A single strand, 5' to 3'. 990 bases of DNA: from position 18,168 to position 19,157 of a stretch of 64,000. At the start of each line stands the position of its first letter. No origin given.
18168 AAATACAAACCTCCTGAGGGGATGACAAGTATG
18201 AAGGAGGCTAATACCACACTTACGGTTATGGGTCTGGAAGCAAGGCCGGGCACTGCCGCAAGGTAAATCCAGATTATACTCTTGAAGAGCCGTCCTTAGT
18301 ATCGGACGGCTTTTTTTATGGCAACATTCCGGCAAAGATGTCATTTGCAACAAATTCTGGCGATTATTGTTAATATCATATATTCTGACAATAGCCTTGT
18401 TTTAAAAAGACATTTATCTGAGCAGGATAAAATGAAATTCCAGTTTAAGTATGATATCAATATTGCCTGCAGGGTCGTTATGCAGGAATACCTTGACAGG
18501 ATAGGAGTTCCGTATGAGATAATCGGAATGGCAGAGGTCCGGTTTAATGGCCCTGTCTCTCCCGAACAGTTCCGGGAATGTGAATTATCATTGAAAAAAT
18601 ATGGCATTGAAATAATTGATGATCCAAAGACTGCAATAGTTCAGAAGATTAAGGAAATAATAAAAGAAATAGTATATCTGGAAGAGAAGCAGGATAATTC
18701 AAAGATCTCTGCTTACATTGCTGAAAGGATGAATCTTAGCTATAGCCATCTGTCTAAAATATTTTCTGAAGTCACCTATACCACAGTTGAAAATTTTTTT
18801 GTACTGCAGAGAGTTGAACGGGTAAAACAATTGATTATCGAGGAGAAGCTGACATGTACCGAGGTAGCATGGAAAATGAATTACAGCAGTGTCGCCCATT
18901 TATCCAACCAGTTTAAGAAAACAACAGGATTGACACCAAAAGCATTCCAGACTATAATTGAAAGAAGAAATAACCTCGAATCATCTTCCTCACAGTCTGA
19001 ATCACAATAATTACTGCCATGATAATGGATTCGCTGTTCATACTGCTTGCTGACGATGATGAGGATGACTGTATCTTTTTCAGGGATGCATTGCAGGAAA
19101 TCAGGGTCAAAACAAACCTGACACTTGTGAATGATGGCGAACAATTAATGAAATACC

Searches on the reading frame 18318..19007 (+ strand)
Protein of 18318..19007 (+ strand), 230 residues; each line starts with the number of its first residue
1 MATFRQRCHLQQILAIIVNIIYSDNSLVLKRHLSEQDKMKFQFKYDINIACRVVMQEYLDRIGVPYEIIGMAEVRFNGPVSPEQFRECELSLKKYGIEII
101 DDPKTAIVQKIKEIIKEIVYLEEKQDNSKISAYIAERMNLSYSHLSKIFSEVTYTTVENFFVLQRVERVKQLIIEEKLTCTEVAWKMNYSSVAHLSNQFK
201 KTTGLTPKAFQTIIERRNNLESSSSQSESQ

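Call 28: search_protein_families(library=pfam, proteins=[window:18318-19007:+], max_evalue=0.001)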
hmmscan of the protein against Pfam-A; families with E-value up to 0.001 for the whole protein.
window:18318-19007:+ (230 aa): 2 families
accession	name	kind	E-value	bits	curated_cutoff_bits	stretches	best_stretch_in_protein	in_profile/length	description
PF12833.13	HTH_18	-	1.7e-16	60.7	33.6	1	134-211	1-78/80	Helix-turn-helix domain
PF00165.29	HTH_AraC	-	1.2e-07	32.1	26.6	1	181-211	12-41/42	Bacterial regulatory helix-turn-helix proteins, AraC family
